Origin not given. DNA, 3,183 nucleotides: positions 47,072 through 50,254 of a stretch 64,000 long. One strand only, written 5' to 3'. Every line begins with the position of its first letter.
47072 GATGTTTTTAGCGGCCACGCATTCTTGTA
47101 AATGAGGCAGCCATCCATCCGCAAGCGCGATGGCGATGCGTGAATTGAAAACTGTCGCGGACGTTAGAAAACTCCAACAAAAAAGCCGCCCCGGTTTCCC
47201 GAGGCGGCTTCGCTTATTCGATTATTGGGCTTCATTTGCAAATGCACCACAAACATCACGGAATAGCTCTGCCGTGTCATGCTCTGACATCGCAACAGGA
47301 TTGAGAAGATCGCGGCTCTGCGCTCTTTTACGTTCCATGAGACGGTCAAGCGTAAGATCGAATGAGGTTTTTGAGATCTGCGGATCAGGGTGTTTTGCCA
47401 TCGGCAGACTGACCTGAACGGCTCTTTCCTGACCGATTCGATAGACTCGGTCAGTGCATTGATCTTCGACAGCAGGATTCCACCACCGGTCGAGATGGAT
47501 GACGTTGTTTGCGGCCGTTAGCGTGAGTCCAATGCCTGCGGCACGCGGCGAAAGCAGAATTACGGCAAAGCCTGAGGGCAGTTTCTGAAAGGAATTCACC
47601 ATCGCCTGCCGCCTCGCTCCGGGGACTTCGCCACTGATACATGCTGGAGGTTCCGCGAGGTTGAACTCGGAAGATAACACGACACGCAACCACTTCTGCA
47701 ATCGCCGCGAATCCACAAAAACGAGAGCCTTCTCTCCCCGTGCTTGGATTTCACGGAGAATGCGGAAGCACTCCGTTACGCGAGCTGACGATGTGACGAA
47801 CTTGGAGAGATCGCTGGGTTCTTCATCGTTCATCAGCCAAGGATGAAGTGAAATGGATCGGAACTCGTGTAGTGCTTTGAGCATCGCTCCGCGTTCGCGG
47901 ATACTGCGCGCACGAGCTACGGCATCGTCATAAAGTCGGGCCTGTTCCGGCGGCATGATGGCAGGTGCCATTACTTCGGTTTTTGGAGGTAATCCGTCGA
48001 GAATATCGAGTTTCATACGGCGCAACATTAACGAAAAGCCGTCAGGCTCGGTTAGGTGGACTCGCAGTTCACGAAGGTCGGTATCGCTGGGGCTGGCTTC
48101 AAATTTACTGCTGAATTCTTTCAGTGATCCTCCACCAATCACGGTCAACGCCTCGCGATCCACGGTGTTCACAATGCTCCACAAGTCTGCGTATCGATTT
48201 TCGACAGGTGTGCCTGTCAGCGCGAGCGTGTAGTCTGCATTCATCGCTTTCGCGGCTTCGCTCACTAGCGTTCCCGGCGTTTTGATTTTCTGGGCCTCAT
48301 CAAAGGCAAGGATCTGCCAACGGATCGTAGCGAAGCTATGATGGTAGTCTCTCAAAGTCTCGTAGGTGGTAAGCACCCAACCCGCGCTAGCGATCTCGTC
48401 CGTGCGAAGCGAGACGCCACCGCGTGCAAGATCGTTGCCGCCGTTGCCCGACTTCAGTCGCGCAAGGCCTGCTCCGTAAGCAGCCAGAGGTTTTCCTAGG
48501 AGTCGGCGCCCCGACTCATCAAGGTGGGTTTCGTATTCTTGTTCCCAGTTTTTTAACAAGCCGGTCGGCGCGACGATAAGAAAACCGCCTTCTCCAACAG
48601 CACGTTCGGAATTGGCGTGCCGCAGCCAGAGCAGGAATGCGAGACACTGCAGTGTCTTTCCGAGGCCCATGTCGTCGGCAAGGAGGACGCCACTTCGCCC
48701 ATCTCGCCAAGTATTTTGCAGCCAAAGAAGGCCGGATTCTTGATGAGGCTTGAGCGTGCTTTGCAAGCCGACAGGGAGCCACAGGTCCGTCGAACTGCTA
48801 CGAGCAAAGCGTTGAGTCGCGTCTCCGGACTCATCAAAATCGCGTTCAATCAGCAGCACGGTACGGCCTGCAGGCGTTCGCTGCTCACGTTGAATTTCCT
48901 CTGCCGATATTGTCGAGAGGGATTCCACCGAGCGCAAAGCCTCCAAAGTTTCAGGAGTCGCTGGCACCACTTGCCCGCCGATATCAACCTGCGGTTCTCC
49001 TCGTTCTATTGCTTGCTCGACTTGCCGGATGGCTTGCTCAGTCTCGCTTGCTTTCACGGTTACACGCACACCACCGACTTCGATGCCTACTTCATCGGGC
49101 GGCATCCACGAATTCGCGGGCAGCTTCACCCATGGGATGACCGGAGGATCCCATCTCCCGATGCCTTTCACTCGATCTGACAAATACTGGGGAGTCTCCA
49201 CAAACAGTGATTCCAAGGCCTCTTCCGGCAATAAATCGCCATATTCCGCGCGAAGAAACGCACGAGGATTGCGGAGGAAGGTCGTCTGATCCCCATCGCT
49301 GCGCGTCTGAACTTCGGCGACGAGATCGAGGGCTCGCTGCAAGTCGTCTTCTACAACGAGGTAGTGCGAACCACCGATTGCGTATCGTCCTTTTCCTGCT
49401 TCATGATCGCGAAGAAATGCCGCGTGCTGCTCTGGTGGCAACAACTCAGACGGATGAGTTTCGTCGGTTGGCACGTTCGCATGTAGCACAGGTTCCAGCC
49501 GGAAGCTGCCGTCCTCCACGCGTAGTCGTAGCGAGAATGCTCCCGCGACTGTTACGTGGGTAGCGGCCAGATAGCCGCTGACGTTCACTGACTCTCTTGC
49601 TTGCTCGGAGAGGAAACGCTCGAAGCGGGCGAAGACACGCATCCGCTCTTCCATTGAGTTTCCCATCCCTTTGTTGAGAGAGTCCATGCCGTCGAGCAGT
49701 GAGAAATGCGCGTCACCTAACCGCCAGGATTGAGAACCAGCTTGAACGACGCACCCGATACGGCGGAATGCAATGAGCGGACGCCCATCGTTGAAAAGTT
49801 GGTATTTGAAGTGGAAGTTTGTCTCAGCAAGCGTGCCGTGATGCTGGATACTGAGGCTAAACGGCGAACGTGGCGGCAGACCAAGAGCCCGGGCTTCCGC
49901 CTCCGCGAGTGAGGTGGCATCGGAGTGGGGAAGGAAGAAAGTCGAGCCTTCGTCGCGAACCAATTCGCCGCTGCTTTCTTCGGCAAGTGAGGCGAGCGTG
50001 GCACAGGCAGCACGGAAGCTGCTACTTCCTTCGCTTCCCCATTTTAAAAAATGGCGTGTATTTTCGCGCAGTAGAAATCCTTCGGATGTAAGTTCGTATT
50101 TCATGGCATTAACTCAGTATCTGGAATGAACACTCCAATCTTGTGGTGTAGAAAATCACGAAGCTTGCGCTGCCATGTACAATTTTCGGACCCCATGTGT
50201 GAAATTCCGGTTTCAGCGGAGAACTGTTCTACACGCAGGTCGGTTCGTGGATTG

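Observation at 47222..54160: Complete type I Zorya (zorA-zorB-zorC-zorD) defence operon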

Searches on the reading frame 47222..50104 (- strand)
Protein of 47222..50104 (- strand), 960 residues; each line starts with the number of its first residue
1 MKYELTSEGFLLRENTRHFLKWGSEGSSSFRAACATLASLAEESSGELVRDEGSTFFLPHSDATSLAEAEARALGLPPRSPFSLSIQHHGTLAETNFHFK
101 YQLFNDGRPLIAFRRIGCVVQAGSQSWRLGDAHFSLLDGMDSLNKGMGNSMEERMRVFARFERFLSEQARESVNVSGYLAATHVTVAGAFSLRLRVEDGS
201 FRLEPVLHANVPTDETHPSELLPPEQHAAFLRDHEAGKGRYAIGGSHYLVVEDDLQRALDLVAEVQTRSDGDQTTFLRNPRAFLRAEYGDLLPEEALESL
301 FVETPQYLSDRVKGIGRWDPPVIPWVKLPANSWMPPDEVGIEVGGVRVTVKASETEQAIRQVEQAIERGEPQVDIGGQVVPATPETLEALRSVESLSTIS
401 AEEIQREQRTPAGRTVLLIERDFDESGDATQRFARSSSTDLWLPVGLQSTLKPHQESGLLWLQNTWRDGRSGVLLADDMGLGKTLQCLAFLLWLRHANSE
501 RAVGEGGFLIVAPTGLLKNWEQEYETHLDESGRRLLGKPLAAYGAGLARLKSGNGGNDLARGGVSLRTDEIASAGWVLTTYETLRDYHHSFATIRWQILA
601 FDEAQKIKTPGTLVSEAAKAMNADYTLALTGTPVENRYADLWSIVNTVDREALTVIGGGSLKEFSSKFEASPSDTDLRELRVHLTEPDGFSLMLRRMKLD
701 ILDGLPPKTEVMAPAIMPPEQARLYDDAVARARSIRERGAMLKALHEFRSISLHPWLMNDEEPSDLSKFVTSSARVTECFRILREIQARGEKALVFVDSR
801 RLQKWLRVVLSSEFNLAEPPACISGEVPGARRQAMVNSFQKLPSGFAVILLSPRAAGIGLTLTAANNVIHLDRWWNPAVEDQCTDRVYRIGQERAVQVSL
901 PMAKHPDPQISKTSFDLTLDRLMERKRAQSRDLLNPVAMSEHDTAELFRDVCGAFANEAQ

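Call 3: search_protein_families(library=padloc, proteins=[window:47222-50104:-], max_evalue=0.01)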
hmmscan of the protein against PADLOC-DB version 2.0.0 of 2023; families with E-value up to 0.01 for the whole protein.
window:47222-50104:- (960 aa): 37 families (the best 25 are shown)
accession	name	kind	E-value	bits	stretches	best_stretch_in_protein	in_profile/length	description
PDLC00634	ZorD1|ZorD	-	1.6e-291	968.1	1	17-954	38-989/1208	"SWI2/SNF2 helicase, Mrr-like nuclease"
PDLC00629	ZorD1|ZorD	-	1.3e-281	935.1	1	24-954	41-975/1012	"SWI2/SNF2 helicase, Mrr-like nuclease"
PDLC00631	ZorD1|ZorD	-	2.2e-190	633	1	16-954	22-930/1071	"SWI2/SNF2 helicase, Mrr-like nuclease"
PDLC00632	ZorD1|ZorD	-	4.2e-136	453.4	2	309-938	433-1084/1101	"SWI2/SNF2 helicase, Mrr-like nuclease"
PDLC00633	ZorD1|ZorD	-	9.1e-122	405.9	1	45-941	65-892/908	"SWI2/SNF2 helicase, Mrr-like nuclease"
PDLC00627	ZorD1|ZorD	-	3.8e-114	380.7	2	577-946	610-1001/1006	"SWI2/SNF2 helicase, Mrr-like nuclease"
PDLC00628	ZorD1|ZorD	-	8.4e-84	280.1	1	398-903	459-944/1171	"SWI2/SNF2 helicase, Mrr-like nuclease"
PDLC02854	DpdE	-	7.3e-78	260.5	1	309-935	428-1063/1083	DpdE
PDLC00630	ZorD1|ZorD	-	2.2e-65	219.6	1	450-927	127-640/817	"SWI2/SNF2 helicase, Mrr-like nuclease"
PDLC02842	DpdE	-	1.8e-62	209.4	1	437-898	688-1123/1176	DpdE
PDLC02849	DpdE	-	2.7e-55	185.9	1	432-899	382-806/857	DpdE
PDLC02851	DpdE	-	1.3e-49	166.9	2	564-898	679-1007/1055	DpdE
PDLC02850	DpdE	-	1.7e-47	160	1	430-900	784-1216/1282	DpdE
PDLC02845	DpdE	-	2.6e-45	152.7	1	431-898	824-1245/1293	DpdE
PDLC02848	DpdE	-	3.3e-26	89.5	1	430-798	336-671/856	DpdE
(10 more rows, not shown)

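Call 4: search_protein_families(library=pfam, proteins=[window:47222-50104:-], max_evalue=0.01)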
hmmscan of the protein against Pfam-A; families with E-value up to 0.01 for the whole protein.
window:47222-50104:- (960 aa): 3 families
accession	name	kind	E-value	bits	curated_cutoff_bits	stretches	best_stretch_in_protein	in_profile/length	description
PF00176.29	SNF2-rel_dom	-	5.4e-43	147.6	24.9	1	454-733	1-256/290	SNF2-related domain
PF00271.37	Helicase_C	-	5.2e-14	52.9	23.5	1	782-891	5-110/110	Helicase conserved C-terminal domain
PF04851.21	ResIII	-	9.7e-06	26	22.5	1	450-634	3-163/164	Type III restriction enzyme, res subunit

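Call 13: search_solved_structures(query=window:47222-50104:-, max_evalue=0.00001, show_alignments=1)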
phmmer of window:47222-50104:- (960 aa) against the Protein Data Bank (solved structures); distinct sequences matched with E-value up to 0.00001: 81 (the best 60 are shown).
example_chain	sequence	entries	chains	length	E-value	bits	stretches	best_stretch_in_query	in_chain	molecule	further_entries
8qy7_A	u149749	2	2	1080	1.1e-82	281.5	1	309-935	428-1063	DEAD/DEAH box helicase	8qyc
1z63_A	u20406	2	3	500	3.5e-61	210.4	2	576-934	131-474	Helicase of the snf2/rad54 family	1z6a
5jxr_A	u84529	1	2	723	9.9e-42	146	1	406-929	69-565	Chromatin-remodeling complex ATPase-like protein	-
6ne3_W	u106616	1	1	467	1.9e-41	145.1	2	577-899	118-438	SWI/SNF-related matrix-associated actin-dependent regulator of chromatin subfamily A membe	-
8v4y_W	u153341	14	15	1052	7.2e-41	143.2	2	577-905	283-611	SWI/SNF-related matrix-associated actin-dependent regulator of chromatin subfamily A membe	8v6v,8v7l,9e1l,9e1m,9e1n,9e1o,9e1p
6pwf_K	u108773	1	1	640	5.7e-40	140.2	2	578-929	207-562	chromatin remodeling factor ISWI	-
6jyl_K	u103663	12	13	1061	7.7e-38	133.2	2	577-926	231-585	ISWI chromatin-remodeling complex ATPase ISW1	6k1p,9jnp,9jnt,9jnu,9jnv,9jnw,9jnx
7x3t_V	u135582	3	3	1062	7.7e-38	133.2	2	577-926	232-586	ISWI chromatin-remodeling complex ATPase ISW1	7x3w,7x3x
9lj2_K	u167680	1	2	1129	9.4e-38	132.9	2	577-926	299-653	ISWI chromatin-remodeling complex ATPase ISW1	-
6iro_L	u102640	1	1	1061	1e-37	132.7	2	577-926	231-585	ISWI chromatin-remodeling complex ATPase ISW1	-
6gej_M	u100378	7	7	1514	2e-37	131.8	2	422-758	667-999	Helicase SWR1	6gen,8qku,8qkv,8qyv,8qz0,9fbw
9b1d_A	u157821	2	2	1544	2.1e-37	131.7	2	422-758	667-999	Helicase SWR1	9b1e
6ryr_W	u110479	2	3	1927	9.2e-37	129.6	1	449-898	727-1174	Chromodomain-helicase-DNA-binding protein 4,Chromodomain-helicase-DNA-binding protein 4,Ch | Chromodomain-helicase-DNA-binding protein 4,CHD4,Chromodomain-helic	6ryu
6hts_G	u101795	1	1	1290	2e-36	128.4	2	388-726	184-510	Chromatin-remodeling ATPase INO80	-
9z04_A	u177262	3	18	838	2.1e-36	128.4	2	451-731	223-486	Lymphoid-specific helicase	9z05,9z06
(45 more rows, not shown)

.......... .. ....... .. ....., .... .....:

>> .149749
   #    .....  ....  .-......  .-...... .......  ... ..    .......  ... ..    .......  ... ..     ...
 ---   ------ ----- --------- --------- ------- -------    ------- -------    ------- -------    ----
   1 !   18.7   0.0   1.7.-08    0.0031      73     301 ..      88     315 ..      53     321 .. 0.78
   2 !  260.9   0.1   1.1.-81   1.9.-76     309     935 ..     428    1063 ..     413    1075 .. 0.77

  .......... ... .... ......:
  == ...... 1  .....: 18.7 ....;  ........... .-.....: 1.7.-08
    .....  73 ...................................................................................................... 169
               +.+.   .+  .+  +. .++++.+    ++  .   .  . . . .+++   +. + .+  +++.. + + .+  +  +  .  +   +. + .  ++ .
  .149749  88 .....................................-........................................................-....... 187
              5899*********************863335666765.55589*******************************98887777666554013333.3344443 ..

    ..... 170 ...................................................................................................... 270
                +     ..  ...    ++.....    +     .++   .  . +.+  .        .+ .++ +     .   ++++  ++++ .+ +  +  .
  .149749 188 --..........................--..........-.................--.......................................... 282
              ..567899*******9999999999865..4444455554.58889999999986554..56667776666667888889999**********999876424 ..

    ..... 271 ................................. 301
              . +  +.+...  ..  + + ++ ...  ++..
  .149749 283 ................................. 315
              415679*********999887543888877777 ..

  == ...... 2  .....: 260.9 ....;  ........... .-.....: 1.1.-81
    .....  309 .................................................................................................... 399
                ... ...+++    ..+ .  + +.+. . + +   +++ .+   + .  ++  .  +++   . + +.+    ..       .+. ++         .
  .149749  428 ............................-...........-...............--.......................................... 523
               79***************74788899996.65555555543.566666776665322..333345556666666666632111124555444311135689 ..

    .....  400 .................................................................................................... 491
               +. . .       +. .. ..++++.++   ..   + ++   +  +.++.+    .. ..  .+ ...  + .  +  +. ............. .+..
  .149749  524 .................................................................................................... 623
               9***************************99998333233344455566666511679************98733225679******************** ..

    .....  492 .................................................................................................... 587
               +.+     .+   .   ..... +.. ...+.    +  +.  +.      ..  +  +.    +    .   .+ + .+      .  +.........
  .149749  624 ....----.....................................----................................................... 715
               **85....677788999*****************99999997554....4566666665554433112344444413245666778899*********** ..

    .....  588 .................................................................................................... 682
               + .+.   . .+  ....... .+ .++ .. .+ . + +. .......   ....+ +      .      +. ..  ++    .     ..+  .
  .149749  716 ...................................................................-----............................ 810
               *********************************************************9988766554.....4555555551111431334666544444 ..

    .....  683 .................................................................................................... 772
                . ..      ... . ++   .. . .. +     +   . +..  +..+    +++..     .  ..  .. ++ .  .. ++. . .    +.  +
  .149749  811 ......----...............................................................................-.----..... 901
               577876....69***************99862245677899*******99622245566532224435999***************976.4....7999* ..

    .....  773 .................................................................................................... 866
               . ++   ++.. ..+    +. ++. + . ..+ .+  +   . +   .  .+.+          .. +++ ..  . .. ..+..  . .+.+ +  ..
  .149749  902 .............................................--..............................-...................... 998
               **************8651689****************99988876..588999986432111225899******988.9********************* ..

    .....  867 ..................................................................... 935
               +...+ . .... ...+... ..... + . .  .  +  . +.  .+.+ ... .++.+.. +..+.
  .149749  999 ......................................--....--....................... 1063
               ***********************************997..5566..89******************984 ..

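Call 18: find_related_loci(query=window:47222-50104:-, collection=genome_contigs, flank=10000)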
Query window:47222-50104:- (960 aa) in genome_contigs; peptide patterns used: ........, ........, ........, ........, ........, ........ (x = any residue, [..] = any of these).
600 stretches matched a pattern (row limit reached: there are more); 598 encode a relative of the query (tblastn E <= 1e-3); the best 80 are kept; 80 distinct loci.
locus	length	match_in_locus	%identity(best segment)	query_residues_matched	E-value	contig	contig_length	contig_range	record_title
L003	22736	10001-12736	40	49-951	0e+0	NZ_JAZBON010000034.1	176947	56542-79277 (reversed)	MAG: Erythrobacter sp. isolate bin.644 k117_7450161, whole genome shotgun sequence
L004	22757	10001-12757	39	28-949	2e-174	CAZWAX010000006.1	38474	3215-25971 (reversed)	MAG TPA_asm: uncultured Polyangiaceae bacterium isolate SRP302447_co1_427 genome assembly, contig: NODE_2966_length_3847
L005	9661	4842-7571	38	49-948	5e-169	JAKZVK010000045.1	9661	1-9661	MAG: Bryobacterales bacterium isolate Langseth_MAG_00109 Langseth_MAG_00109_000000000045, whole genome shotgun sequence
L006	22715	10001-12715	36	50-951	3e-155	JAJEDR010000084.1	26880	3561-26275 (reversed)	MAG: Rhodothermales bacterium isolate p16x33bins.37 k141_23540, whole genome shotgun sequence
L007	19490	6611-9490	42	2-952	0e+0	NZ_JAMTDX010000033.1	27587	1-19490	MAG: Accumulibacter sp. isolate SCELSE-10 NODE_2264_length_27587_cov_37.630648, whole genome shotgun sequence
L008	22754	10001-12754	36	65-953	7e-150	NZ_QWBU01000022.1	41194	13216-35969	Shinella sp. WSJ-2 contig22, whole genome shotgun sequence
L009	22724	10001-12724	35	69-953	1e-138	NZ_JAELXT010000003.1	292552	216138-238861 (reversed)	Microvirga splendida strain BT325 NODE_3_length_292552_cov_40.988967, whole genome shotgun sequence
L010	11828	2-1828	45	348-960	7e-142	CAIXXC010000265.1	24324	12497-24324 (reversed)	MAG: uncultured Rhodospirillales bacterium isolate AM-2014_bin-1904 genome assembly, contig: bin-1904:265/541, whole gen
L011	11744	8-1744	43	350-936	4e-127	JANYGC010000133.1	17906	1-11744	MAG: Sphingomonadaceae bacterium isolate 340R_metabinner_27_sub 340R_k141_321133, whole genome shotgun sequence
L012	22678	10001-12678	39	56-948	7e-151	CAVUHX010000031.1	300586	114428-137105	MAG: uncultured Alphaproteobacteria bacterium isolate MFD01872.bin.2.31 genome assembly, contig: contig_26372, whole gen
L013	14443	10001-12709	31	57-951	1e-86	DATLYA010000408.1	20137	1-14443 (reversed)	MAG TPA_asm: Candidatus Methylomirabilota bacterium isolate SMAG_U13260 k141_93568, whole genome shotgun sequence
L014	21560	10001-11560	35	371-928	9e-66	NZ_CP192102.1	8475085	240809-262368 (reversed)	Actinoplanes sp. CA-015351 chromosome, complete genome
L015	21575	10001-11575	35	371-928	7e-65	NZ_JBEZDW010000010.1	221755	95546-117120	Microbispora sp. NPDC049125 NPDC049125_122_G6.ctg-0010, whole genome shotgun sequence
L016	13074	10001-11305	36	444-898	8e-64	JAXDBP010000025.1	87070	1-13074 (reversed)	MAG: Bellilinea sp. isolate POMEDNA-B21 Raw2_k127_2114448, whole genome shotgun sequence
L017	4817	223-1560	34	444-927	1e-63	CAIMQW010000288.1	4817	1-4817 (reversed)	MAG: uncultured Holophagaceae bacterium isolate Umea3p4_bin-0652 genome assembly, contig: bin-0652:288/362, whole genome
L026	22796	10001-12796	38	22-949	5e-171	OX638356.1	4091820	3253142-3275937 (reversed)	MAG: Longimicrobiales bacterium isolate 11c1aa9f-90ef-4017-a54d-d6b2e11378d8 genome assembly, chromosome: 1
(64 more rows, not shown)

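Call 22: search_protein_families(library=ncbifam, proteins=[window:47222-50104:-], max_evalue=0.001)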
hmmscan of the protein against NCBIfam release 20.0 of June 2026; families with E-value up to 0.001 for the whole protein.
window:47222-50104:- (960 aa): 9 families
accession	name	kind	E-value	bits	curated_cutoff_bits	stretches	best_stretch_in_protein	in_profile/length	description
NF041790.1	anti-phage_ZorD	equivalog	1.5e-102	344.3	1500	2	309-900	429-1034/1035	type I Zorya anti-phage system protein ZorD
NF058637.1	helic_SCO1167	equivalog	3.1e-77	260.5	1200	2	567-899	556-883/932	SCO1167/SCO6262 family helicase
NF053675.1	pilus_reg_Snf2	equivalog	2.1e-47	161.8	1100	2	567-898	669-980/1029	pilus expression-regulating Snf2 family helicase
NF038317.1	DISARM_DrmD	equivalog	3.5e-15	55.4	610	1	745-933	469-650/1021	DISARM system SNF2-like helicase DrmD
NF038318.1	DISARM_DrmD_b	equivalog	4.8e-13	48.1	950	1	453-651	32-208/868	DISARM system SNF2-like helicase DrmD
NF042964.1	phospholipD_antiphage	equivalog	1.9e-12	46.4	1100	1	449-658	227-435/895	phospholipase D-like domain-containing anti-phage protein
NF041062.1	DpdE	equivalog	6.4e-06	24.4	500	0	474-527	174-222/1048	protein DpdE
NF003426.0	PRK04914.1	equivalog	8e-05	21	576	0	862-919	563-620/959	RNA polymerase-associated protein RapA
NF058636.1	helic_sll1366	equivalog_domain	0.00061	18.6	550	0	443-483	550-589/589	sll1366 family intein-prone helicase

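Call 74: search_protein_families(library=pfam, proteins=[L003:9806-13618:+, L006:9818-13135:+, L009:9752-13144:+, L026:9872-13261:+], max_evalue=0.001)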
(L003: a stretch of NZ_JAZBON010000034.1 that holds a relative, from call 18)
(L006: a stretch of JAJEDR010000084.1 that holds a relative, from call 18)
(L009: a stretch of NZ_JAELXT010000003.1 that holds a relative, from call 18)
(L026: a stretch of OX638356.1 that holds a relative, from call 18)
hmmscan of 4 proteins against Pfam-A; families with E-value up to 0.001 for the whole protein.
L003:9806-13618:+ (1270 aa): 4 families
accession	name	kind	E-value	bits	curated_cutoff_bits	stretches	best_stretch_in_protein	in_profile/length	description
PF00176.29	SNF2-rel_dom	-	4.1e-48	164.4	24.9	1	492-769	1-268/290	SNF2-related domain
PF00271.37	Helicase_C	-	1.9e-13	51.1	23.5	1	809-918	5-110/110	Helicase conserved C-terminal domain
PF04851.21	ResIII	-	2.6e-07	31.2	22.5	1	488-664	3-163/164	Type III restriction enzyme, res subunit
PF00270.35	DEAD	-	6.6e-05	23.1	26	1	510-664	16-161/167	DEAD/DEAH box helicase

L006:9818-13135:+ (1105 aa): 4 families
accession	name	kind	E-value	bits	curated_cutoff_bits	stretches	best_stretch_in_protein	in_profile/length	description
PF00176.29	SNF2-rel_dom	-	5.2e-47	160.8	24.9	1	479-756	1-252/290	SNF2-related domain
PF04471.18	Mrr_cat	-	2.1e-19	70.2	21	1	985-1098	4-112/115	Restriction endonuclease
PF00271.37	Helicase_C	-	9.5e-13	48.8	23.5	1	803-908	8-110/110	Helicase conserved C-terminal domain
PF04851.21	ResIII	-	7.7e-06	26.4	22.5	1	475-660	3-163/164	Type III restriction enzyme, res subunit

L009:9752-13144:+ (1130 aa): 4 families
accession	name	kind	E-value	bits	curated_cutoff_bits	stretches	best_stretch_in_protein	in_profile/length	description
PF00176.29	SNF2-rel_dom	-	1.1e-42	146.6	24.9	1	487-767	1-251/290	SNF2-related domain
PF04471.18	Mrr_cat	-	1.1e-12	48.5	21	1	1000-1113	2-111/115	Restriction endonuclease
PF00271.37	Helicase_C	-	3.5e-12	47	23.5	1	819-931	5-110/110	Helicase conserved C-terminal domain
PF04851.21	ResIII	-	0.00035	21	22.5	1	483-674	3-163/164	Type III restriction enzyme, res subunit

L026:9872-13261:+ (1129 aa): 3 families
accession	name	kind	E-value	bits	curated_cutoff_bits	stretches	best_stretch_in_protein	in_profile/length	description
PF00176.29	SNF2-rel_dom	-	9.5e-44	150.1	24.9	1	483-765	1-259/290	SNF2-related domain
PF04471.18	Mrr_cat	-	5.3e-19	68.9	21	1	1006-1117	4-111/115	Restriction endonuclease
PF00271.37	Helicase_C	-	3.2e-13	50.3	23.5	1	810-919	4-110/110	Helicase conserved C-terminal domain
